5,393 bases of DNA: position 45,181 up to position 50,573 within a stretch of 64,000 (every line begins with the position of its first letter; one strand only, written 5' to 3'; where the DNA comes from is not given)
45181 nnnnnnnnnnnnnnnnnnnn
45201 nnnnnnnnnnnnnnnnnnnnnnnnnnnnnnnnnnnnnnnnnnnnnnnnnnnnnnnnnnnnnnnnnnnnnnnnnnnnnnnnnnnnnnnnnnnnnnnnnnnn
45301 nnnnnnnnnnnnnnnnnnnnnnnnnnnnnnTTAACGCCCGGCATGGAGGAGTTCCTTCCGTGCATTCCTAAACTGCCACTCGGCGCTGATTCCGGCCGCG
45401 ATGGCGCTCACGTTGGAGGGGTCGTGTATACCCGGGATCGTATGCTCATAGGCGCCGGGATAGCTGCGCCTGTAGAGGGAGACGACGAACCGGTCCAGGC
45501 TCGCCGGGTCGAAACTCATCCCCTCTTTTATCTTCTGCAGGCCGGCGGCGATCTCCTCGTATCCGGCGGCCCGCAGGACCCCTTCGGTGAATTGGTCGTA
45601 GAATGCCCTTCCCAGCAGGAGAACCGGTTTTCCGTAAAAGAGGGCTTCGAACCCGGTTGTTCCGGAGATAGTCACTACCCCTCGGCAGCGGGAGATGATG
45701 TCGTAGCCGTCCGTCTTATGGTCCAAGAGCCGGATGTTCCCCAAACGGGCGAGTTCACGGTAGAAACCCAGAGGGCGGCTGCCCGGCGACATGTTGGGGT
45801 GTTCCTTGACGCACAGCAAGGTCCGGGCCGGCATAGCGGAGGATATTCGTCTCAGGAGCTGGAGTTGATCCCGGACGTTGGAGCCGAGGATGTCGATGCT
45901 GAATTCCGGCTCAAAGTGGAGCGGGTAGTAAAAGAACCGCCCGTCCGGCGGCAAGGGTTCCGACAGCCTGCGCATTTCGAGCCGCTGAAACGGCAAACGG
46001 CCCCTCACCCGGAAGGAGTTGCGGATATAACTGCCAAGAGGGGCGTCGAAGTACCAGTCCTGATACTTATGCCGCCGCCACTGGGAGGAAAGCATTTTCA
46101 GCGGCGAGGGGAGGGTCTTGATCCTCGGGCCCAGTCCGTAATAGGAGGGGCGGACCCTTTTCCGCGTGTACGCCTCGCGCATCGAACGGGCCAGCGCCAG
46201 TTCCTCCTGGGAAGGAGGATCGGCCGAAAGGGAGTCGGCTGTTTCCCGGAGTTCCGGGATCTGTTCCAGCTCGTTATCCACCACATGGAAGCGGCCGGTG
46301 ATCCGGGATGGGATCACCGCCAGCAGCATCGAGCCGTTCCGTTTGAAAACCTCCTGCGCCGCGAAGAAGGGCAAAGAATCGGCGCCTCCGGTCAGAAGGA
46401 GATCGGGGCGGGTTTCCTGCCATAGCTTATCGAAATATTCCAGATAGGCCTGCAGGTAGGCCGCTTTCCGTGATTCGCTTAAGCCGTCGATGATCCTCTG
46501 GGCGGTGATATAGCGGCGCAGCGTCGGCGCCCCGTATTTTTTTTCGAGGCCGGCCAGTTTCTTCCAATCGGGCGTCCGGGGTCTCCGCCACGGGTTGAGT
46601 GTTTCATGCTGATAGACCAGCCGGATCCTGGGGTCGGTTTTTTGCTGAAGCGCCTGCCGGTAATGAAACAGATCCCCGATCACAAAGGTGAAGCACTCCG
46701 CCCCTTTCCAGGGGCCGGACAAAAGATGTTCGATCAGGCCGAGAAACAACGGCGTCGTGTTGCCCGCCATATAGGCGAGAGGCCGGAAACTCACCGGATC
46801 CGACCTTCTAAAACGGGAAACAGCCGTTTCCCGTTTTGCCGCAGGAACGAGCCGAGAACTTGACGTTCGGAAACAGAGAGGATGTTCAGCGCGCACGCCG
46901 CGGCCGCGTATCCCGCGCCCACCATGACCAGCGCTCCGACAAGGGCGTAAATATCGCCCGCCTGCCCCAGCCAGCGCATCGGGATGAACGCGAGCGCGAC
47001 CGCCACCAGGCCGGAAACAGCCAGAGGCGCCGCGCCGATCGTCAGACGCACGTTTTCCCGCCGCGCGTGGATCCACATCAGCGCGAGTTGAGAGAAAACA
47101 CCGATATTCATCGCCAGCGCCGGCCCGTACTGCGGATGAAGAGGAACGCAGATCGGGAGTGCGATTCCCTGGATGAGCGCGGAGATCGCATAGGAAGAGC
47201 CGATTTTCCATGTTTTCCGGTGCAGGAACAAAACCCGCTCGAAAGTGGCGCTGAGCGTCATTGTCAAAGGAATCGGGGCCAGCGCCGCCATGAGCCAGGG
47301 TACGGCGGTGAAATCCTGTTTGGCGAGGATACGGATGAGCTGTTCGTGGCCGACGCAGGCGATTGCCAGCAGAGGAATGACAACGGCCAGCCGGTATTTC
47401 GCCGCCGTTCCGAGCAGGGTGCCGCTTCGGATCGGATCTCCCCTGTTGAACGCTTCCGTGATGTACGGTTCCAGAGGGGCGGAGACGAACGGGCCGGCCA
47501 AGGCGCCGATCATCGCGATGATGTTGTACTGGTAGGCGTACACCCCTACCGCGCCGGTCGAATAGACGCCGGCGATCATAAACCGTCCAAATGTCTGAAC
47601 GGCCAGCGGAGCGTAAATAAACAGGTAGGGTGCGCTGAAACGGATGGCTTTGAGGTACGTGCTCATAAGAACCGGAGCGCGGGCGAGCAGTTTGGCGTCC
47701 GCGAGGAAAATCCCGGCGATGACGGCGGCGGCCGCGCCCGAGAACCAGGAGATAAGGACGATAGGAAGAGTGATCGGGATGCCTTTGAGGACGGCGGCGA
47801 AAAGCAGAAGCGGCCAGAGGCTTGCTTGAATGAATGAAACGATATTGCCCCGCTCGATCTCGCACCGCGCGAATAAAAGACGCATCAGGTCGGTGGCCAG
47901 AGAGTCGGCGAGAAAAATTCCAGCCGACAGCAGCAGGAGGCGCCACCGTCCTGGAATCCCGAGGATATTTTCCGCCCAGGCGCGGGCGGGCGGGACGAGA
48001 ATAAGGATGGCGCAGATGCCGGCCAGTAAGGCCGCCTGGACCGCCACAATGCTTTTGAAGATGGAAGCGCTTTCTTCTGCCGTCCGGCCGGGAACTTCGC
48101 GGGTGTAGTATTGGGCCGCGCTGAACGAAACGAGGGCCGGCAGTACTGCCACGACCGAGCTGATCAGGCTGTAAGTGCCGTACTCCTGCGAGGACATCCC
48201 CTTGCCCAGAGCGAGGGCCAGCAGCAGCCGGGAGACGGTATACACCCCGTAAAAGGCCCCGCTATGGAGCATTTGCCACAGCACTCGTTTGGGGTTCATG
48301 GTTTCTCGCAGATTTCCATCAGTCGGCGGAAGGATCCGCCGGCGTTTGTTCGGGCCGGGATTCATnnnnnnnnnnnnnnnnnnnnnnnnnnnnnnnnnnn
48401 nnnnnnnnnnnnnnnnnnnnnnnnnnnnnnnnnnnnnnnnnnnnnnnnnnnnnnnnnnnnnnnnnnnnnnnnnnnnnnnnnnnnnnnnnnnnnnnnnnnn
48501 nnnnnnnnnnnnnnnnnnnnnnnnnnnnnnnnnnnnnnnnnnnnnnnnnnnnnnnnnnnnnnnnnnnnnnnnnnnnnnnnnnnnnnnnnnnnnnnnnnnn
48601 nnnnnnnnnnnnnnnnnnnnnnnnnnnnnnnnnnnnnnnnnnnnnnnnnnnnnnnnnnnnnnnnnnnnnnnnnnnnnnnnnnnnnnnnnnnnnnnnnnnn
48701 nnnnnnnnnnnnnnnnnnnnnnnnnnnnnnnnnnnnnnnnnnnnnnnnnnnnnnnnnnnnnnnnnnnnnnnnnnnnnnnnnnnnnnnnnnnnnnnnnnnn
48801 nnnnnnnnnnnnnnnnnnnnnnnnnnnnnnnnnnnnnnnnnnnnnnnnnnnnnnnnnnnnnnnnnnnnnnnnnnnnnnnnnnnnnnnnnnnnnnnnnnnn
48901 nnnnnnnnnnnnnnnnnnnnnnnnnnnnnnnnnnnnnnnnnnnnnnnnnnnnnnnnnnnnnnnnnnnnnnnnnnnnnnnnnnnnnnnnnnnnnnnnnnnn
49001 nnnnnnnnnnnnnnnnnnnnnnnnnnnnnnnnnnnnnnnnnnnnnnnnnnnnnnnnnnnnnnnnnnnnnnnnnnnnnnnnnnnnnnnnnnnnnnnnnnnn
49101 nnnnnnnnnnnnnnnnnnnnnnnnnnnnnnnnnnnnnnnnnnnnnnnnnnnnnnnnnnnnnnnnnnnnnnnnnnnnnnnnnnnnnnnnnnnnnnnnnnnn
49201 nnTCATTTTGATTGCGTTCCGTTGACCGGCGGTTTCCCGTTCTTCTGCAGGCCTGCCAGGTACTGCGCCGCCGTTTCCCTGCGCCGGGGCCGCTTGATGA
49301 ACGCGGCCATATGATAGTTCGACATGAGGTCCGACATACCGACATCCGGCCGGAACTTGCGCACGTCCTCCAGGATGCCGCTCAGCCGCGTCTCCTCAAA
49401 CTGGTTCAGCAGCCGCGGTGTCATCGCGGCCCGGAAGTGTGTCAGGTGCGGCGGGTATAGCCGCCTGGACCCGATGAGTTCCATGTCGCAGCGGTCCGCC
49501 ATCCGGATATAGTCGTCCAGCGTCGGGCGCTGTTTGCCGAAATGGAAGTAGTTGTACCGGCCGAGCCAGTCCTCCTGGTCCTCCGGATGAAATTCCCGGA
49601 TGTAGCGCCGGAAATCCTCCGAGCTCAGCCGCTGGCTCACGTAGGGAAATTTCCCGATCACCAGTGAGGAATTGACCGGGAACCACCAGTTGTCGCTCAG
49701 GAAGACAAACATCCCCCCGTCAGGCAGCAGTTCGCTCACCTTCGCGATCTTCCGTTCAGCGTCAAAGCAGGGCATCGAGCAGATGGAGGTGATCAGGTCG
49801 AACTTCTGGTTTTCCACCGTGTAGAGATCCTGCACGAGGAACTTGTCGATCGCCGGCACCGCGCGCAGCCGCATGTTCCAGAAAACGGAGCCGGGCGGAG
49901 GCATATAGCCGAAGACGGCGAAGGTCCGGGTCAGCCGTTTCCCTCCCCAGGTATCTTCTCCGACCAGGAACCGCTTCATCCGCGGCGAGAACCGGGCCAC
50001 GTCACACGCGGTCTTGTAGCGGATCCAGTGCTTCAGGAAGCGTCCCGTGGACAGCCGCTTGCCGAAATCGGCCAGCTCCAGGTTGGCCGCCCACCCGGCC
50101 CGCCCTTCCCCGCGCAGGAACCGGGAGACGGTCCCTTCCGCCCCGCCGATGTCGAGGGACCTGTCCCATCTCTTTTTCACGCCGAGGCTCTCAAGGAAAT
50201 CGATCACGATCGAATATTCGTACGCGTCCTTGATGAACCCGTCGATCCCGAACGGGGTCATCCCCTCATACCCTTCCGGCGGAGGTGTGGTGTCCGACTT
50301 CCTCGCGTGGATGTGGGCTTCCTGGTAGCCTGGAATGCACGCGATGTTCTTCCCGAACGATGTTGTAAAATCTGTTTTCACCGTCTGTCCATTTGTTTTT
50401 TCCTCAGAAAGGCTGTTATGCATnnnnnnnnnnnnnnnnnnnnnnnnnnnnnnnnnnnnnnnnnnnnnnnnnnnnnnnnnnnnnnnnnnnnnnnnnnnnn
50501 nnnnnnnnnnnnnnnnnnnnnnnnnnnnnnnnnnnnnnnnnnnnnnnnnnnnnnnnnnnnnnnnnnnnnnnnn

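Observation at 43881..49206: Tandem KpsS/KpsC-family paralogs with flippase and Fe/2OG dioxygenase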

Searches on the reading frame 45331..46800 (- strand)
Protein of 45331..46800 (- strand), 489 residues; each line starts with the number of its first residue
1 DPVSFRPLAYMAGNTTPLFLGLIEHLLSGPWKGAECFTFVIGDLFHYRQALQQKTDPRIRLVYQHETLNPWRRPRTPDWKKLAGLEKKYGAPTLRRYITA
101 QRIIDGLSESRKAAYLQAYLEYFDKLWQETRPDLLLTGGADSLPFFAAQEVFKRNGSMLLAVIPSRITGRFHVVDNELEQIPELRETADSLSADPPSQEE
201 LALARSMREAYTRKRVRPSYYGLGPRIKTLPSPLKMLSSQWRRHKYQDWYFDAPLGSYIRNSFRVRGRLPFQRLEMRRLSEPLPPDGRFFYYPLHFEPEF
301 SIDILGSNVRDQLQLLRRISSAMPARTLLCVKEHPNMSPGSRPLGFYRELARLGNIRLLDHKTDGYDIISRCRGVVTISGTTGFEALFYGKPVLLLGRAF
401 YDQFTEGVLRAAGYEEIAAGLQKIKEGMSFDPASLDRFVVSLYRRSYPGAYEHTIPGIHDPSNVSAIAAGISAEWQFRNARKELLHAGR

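Call 4: search_protein_families(library=pfam, proteins=[window:45331-46800:-], max_evalue=0.01)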
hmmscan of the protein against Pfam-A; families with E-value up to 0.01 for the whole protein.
window:45331-46800:- (489 aa): 1 family
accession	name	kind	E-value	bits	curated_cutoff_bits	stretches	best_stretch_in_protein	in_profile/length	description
PF05159.20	Capsule_synth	-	3.3e-13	50.2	20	1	284-402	142-267/310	Capsule polysaccharide biosynthesis protein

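Call 7: search_protein_families(library=ncbifam, proteins=[window:45331-46800:-], max_evalue=0.01)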
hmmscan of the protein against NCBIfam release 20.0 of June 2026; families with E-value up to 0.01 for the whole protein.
window:45331-46800:- (489 aa): 1 family
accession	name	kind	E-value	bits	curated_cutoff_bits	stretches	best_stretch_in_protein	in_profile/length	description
NF046086.1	BFO_1060_trans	domain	3.4e-06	26.4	200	1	315-425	210-322/365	BFO_1060 family glycosyltransferase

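Call 30: find_homologous_proteins(query=window:45331-46794:-, max_evalue=0.00001)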
Query window:45331-46794:- (487 aa): 28 proteins with E <= 0.00001 among 8000 candidates.
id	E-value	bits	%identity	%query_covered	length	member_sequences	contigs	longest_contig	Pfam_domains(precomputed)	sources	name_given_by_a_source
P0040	0.0e+0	1121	100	100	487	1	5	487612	PF05159.21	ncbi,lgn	-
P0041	2.2e-292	988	89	100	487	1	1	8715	PF05159.21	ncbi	-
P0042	1.5e-240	817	75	99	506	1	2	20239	PF05159.21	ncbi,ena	-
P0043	1.8e-219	748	67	99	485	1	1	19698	PF05159.21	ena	-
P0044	1.1e-179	616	58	97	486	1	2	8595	PF05159.21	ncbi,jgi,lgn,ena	-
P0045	4.7e-159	548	54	98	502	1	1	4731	PF05159.21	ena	-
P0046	8.1e-157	541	53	97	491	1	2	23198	PF05159.21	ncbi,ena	-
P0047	8.4e-150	518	50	97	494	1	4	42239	PF05159.21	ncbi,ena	-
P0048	2.1e-148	513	53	91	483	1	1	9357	PF05159.21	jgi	jgi:hypothetical protein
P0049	1.5e-147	511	49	98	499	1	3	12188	PF05159.21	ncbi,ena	-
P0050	1.2e-146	508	49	97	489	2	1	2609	PF05159.21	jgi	-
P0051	7.7e-144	498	47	99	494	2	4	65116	PF05159.21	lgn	-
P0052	6.7e-138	479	47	97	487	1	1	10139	PF05159.21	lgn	-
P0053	2.1e-137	477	47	98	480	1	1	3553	PF05159.21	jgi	-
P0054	4.2e-137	476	47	97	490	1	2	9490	PF05159.21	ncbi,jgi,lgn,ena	-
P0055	4.4e-137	476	48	97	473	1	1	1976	PF05159.21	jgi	jgi:hypothetical protein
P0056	9.6e-132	458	46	97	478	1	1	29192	PF05159.21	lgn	-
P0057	1.9e-129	451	47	99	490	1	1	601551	PF05159.21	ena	-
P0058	5.7e-121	423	45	96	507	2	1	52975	PF05159.21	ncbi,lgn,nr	ncbi:MAG: hypothetical protein FJ245_09795 [Nitrospira sp.]|nr:hypothetical protein [Nitrospira sp.]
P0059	4.6e-112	393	42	97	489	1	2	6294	PF05159.21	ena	-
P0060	3.7e-22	97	24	74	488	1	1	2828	PF05159.21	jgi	jgi:hypothetical protein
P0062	9.1e-11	59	31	33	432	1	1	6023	PF05159.21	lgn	-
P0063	1.8e-7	49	32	28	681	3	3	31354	PF05159.21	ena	-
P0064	3.7e-7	47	31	25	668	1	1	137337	PF05159.21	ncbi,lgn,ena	-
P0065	1.6e-6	45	27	52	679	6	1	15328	PF05159.21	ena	-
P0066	4.2e-6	44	34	24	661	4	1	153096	PF05159.21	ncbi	-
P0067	9.6e-6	43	31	24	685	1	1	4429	PF05159.21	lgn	-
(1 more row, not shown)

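Call 43: find_encoding_contigs(protein=P0058, flank=10000, max_places=1)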
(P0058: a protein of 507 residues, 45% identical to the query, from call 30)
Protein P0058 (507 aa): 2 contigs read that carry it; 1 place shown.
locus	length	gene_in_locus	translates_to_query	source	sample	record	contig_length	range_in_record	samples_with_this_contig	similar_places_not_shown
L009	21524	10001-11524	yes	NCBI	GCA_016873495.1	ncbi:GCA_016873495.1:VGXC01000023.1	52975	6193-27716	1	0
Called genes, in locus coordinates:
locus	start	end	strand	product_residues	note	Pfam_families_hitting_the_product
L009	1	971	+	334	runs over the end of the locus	PF01408:GFO_IDH_MocA, PF22725:GFO_IDH_MocA_C3, PF02894:GFO_IDH_MocA_C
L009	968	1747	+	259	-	PF02348:CTP_transf_3, PF12804:NTP_transf_3 (weak)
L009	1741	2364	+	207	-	PF13302:Acetyltransf_3, PF13420:Acetyltransf_4, PF00583:Acetyltransf_1, PF13523:Acetyltransf_8 (weak)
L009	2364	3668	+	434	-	PF00202:Aminotran_3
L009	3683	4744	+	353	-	PF03102:NeuB, PF08666:SAF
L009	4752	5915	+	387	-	-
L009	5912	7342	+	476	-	PF00117:GATase, PF01174:SNO (weak), PF01207:Dus (faint), PF00977:His_biosynth, PF02581:TMP-TENI (faint), PF03060:NMO (weak)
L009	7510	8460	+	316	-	-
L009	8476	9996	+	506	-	-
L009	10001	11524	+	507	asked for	PF05159:Capsule_synth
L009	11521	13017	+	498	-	PF05159:Capsule_synth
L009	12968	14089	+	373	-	PF00657:Lipase_GDSL (faint), PF13472:Lipase_GDSL_2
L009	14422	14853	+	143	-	PF00132:Hexapep, PF14602:Hexapep_2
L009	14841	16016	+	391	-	PF13439:Glyco_transf_4, PF13579:Glyco_trans_4_4, PF20706:GT4-conflict, PF00534:Glycos_transf_1, PF13692:Glyco_trans_1_4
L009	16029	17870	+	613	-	PF00534:Glycos_transf_1, PF13524:Glyco_trans_1_2 (faint), PF13692:Glyco_trans_1_4, PF02698:DUF218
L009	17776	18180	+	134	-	-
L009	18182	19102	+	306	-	-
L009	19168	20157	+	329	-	-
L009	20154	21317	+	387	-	PF03062:MBOAT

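Call 69: search_protein_families(library=pfam, proteins=[L009:8476-9996:+], max_evalue=0.01)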
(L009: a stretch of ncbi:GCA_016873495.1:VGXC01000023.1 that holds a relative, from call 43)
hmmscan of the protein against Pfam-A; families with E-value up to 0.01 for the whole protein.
L009:8476-9996:+ (506 aa): 0 families

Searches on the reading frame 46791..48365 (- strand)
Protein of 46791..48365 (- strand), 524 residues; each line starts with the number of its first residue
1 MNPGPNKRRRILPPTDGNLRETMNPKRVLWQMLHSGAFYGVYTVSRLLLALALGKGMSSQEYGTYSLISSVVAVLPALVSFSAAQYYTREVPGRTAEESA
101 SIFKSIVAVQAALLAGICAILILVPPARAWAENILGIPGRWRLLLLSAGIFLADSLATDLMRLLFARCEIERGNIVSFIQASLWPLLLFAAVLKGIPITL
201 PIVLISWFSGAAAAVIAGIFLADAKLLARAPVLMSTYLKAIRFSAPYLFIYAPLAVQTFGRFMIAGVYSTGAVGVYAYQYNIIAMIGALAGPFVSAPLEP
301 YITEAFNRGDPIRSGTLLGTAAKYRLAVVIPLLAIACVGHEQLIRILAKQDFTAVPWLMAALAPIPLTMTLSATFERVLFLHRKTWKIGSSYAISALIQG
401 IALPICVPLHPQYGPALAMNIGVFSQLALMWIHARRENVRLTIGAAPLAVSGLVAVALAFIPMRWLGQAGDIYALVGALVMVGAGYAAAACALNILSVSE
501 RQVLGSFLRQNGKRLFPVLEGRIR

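Call 4: search_protein_families(library=pfam, proteins=[window:46791-48365:-], max_evalue=0.01)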
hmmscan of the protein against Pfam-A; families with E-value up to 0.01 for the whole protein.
window:46791-48365:- (524 aa): 0 families

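Call 7: search_protein_families(library=ncbifam, proteins=[window:46791-48365:-], max_evalue=0.01)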
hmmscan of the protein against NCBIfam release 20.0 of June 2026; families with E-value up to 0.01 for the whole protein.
window:46791-48365:- (524 aa): 0 families

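Call 33: search_protein_families(library=pfam, proteins=[window:46791-48272:-], max_evalue=10)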
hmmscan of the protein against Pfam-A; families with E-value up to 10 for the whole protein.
window:46791-48272:- (493 aa): 0 families

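Call 35: search_solved_structures(query=window:46791-48272:-, max_evalue=10)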
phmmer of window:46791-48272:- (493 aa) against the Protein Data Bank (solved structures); distinct sequences matched with E-value up to 10: 0.

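Call 40: find_homologous_proteins(query=window:46791-48272:-, max_evalue=0.001)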
Query window:46791-48272:- (493 aa): 5 proteins with E <= 0.001 among 8000 candidates.
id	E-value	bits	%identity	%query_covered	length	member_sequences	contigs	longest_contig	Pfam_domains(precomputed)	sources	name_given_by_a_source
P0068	0.0e+0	1041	100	100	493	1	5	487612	-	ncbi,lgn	-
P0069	1.2e-206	705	68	100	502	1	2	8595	-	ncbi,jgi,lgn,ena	-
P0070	5.6e-200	683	66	100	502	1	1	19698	-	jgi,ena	-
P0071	1.4e-191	656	63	100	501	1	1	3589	-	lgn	-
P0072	1.8e-91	326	42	84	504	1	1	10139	-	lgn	-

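Call 74: predict_structure(alignment_id=A3)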
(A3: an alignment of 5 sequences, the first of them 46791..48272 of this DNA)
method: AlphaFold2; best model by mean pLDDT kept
length: 493 residues; sequences in the alignment: 5
mean_pLDDT: 56.6   pTM: 0.58
mean pLDDT of the five models: 56.6, 51.7, 50.2, 49.7, 48.3
residues with pLDDT >= 90: 2; 70-90: 135; 50-70: 126; < 50: 230
segments of 3 or more residues with pLDDT < 50: 1-4, 46-62, 214-276, 278-340, 408-445, 457-466, 468-473, 475-493
pLDDT, mean of each block of 10 residues (from residue 1): 50 69 69 65 51 46 65 76 73 68 57 75 78 69 78 83 84 88 89 83 67 48 44 41 39 39 38 42 38 43 41 30 27 42 57 68 72 62 53 61 57 40 46 46 48 48 44 47 35 34
secondary structure, 60 per line:
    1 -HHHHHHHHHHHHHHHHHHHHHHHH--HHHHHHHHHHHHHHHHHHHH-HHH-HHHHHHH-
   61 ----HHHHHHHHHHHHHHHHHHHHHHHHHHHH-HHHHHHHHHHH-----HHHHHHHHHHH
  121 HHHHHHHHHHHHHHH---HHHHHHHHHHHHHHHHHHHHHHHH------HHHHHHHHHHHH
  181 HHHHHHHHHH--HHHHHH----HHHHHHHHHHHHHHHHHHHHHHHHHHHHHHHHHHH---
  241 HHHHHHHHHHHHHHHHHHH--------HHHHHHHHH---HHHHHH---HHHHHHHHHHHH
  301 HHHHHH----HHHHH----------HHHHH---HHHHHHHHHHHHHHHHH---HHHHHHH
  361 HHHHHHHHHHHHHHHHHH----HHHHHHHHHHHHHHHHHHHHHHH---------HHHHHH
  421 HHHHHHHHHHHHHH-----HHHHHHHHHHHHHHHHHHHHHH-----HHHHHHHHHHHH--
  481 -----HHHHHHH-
elements in order: H2-25 H28-47 H53-59 H65-92 H94-104 H110-135 H139-162 H169-190 H193-198 H203-237 H241-259 H268-276 H280-285 H289-306 H311-315 H326-330 H334-350 H354-378 H383-405 H415-434 H440-461 H467-478 H486-492

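Call 76: fold_search(model_id=the predicted structure, library=pdb)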
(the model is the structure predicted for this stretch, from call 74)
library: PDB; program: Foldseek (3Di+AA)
matches with E <= 10: 232; with E <= 0.001: 31
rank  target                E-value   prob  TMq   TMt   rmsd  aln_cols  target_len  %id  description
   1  6nc6_A                4.3e-07  1.00  0.36  0.38  21.9       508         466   12  Lipid II flippase MurJ, inward closed conformation (released 2019-04-17)
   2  9ukv_A                6.8e-07  1.00  0.38  0.37  22.3       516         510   15  JM Complex - E. coli MurJ, Levivirus M lysis protein LysM (SglM) (released 2025-09-10)
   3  6nc9                  1.2e-06  1.00  0.36  0.37  22.8       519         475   13  Lipid II flippase MurJ, outward-facing conformation (released 2019-04-17)
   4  9nu4_A                2.0e-06  1.00  0.40  0.34  22.0       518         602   14  Structure of MurJ in complex with single gene lysis protein from phage M (released 2026-02-11)
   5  6nc8                  2.8e-06  1.00  0.36  0.37  21.9       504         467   12  Lipid II flippase MurJ, inward occluded conformation (released 2019-04-17)
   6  9nu8_A                3.0e-06  1.00  0.36  0.35  22.4       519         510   14  Structure of MurJ in complex with single gene lysis protein from phage Changjiang3 (released 2026-02-11)
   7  7wax                  4.2e-06  1.00  0.41  0.40  22.1       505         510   13  MurJ inward occluded form (released 2022-06-01)
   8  6cc4                  7.6e-06  1.00  0.36  0.31  21.8       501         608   14  Structure of MurJ from Escherichia coli (released 2018-06-27)
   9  9nu5_A                7.6e-06  1.00  0.36  0.35  22.4       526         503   13  Structure of MurJ in complex with single gene lysis protein from phage PP7 (released 2026-02-11)
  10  7waw                  7.9e-06  1.00  0.38  0.37  22.1       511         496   14  MurJ inward closed form (released 2022-06-01)
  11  5t77                  1.2e-05  1.00  0.35  0.36  22.4       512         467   12  Crystal structure of the MOP flippase MurJ (released 2016-12-28)
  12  9r10_A                1.8e-05  1.00  0.33  0.33  18.9       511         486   14  Cryo-EM structure of human MATE1 in complex with cimetidine (released 2025-11-05)
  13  9r1f_A                1.9e-05  1.00  0.26  0.26  20.1       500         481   14  Cryo-EM structure of human MATE1 in complex with metformin (released 2025-11-05)
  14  7wag                  2.6e-05  1.00  0.36  0.35  22.3       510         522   12  Crystal structure of MurJ squeezed form (released 2022-06-01)
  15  6nc6_B                2.9e-05  1.00  0.37  0.39  21.6       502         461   13  Lipid II flippase MurJ, inward closed conformation (released 2019-04-17)
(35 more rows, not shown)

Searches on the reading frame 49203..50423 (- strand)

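Call 4: search_protein_families(library=pfam, proteins=[window:49203-50423:-], max_evalue=0.01)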
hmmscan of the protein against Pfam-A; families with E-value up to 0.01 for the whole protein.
window:49203-50423:- (406 aa): 0 families

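Call 7: search_protein_families(library=ncbifam, proteins=[window:49203-50423:-], max_evalue=0.01)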
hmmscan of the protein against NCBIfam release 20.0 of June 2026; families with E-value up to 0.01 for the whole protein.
window:49203-50423:- (406 aa): 0 families

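Call 33: search_protein_families(library=pfam, proteins=[window:49203-50423:-], max_evalue=10)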
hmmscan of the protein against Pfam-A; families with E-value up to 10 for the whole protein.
window:49203-50423:- (406 aa): 1 family
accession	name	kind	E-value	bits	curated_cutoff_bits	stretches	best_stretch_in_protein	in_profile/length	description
PF13489.12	Methyltransf_23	-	0.077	13.2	27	1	82-243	19-118/164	Methyltransferase domain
